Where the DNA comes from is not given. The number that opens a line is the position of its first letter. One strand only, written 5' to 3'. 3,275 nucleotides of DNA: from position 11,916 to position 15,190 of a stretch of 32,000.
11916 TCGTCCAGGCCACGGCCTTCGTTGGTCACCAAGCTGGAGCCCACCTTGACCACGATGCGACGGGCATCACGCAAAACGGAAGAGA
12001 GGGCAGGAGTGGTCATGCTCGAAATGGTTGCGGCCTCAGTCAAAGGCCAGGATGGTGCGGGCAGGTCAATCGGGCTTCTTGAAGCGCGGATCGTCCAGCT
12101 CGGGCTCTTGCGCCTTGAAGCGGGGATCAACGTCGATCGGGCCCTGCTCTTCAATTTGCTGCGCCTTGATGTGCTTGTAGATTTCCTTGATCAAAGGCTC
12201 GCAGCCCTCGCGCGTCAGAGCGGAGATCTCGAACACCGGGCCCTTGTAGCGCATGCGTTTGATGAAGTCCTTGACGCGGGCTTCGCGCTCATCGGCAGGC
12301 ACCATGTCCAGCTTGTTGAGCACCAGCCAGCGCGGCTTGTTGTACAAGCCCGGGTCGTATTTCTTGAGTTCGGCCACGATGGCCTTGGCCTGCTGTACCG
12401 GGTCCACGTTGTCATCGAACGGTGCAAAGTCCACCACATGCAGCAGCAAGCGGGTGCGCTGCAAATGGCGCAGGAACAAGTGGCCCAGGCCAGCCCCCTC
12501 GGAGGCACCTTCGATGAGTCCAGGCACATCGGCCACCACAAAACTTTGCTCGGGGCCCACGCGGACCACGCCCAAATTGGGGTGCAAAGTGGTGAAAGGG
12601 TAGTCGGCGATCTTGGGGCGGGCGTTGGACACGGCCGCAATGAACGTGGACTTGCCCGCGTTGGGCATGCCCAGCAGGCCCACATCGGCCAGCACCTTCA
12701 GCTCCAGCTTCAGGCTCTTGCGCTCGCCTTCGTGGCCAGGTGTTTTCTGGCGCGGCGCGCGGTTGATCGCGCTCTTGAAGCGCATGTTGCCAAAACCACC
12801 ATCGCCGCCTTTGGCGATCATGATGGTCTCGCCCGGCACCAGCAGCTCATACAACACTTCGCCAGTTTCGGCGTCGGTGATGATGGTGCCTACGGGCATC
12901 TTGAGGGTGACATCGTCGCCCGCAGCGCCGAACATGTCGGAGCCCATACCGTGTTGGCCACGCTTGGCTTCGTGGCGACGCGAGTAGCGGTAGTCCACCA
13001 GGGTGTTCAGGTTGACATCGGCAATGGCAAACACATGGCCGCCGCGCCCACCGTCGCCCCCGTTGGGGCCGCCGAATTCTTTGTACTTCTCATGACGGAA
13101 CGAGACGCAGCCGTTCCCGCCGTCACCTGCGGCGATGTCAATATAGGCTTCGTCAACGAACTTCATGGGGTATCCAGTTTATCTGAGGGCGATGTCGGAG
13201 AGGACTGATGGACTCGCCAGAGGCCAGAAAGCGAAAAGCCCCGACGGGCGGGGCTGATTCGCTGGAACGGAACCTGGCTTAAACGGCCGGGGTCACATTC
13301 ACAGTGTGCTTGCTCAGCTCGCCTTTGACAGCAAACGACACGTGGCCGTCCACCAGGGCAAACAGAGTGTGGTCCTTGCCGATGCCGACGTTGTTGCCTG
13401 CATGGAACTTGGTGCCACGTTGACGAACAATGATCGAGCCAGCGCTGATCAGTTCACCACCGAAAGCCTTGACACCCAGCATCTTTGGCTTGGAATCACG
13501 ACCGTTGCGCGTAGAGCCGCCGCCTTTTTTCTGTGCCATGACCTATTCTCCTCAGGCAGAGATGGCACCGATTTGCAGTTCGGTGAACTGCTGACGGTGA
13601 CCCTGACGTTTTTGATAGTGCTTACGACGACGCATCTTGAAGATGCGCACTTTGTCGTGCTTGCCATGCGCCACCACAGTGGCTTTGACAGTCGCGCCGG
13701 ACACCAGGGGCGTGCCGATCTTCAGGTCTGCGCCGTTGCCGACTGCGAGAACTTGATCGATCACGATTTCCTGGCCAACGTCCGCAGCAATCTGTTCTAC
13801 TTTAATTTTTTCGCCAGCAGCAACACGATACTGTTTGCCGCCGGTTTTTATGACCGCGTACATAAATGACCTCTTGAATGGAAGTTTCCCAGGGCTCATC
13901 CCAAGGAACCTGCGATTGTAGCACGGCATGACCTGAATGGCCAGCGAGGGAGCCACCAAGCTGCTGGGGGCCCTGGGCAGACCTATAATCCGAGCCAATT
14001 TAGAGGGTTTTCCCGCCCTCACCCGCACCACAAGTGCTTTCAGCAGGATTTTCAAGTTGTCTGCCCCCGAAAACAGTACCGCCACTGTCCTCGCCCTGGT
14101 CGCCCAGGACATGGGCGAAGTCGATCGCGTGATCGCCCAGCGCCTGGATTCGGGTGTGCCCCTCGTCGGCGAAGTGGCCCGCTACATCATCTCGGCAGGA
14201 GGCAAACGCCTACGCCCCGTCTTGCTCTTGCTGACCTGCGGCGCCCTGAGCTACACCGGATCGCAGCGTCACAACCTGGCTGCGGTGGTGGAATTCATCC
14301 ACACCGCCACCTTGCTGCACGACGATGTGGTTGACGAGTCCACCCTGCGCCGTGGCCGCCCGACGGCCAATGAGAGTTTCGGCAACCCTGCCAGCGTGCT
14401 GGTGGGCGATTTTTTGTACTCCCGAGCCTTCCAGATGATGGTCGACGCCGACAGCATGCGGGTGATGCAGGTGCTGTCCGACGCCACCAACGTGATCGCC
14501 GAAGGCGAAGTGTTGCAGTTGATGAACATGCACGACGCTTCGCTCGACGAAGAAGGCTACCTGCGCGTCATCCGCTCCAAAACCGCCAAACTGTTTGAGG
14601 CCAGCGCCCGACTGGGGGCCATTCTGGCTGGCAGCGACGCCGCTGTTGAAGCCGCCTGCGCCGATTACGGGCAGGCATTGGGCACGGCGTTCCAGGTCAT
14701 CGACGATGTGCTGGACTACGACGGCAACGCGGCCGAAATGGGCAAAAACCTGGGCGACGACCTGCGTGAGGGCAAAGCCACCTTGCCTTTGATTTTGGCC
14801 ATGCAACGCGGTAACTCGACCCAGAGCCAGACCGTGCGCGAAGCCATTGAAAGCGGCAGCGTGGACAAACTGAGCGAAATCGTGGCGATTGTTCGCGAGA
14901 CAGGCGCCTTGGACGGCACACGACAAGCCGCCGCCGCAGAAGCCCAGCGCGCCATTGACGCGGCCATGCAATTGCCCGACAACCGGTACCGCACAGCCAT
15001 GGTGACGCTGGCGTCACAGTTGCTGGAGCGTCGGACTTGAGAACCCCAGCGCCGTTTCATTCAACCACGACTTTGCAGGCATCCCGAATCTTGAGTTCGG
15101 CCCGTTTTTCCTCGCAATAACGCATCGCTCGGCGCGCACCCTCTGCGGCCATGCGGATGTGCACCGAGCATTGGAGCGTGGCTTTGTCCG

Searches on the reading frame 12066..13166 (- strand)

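Call 10: search_protein_families(library=pfam, proteins=[window:12066-13166:-], max_evalue=0.01)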
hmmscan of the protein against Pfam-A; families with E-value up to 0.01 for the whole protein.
window:12066-13166:- (366 aa): 5 families
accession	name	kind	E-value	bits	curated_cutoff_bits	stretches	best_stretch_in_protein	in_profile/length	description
PF01018.28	GTP1_OBG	-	1.8e-57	193.8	27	1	4-158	1-155/155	GTP1/OBG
PF01926.29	MMR_HSR1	-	1e-24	87.3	21.9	1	161-285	1-113/113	50S ribosome-binding GTPase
PF02421.24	FeoB_N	-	1.5e-09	38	27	1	162-329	3-156/156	Ferrous iron transport protein B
PF00009.33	GTP_EFTU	-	0.00063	19.8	26.5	0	276-334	121-187/188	Elongation factor Tu GTP binding domain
PF03308.22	MeaB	-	0.00083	18.9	23.1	0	161-180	35-54/273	Methylmalonyl Co-A mutase-associated GTPase MeaB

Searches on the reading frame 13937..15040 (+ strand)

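Call 10: search_protein_families(library=pfam, proteins=[window:13937-15040:+], max_evalue=0.01)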
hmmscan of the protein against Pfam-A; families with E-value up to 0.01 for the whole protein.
window:13937-15040:+ (367 aa): 1 family
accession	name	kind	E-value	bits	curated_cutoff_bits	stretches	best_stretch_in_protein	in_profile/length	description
PF00348.22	polyprenyl_synt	-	2.3e-82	276.4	27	1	76-318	3-250/251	Polyprenyl synthetase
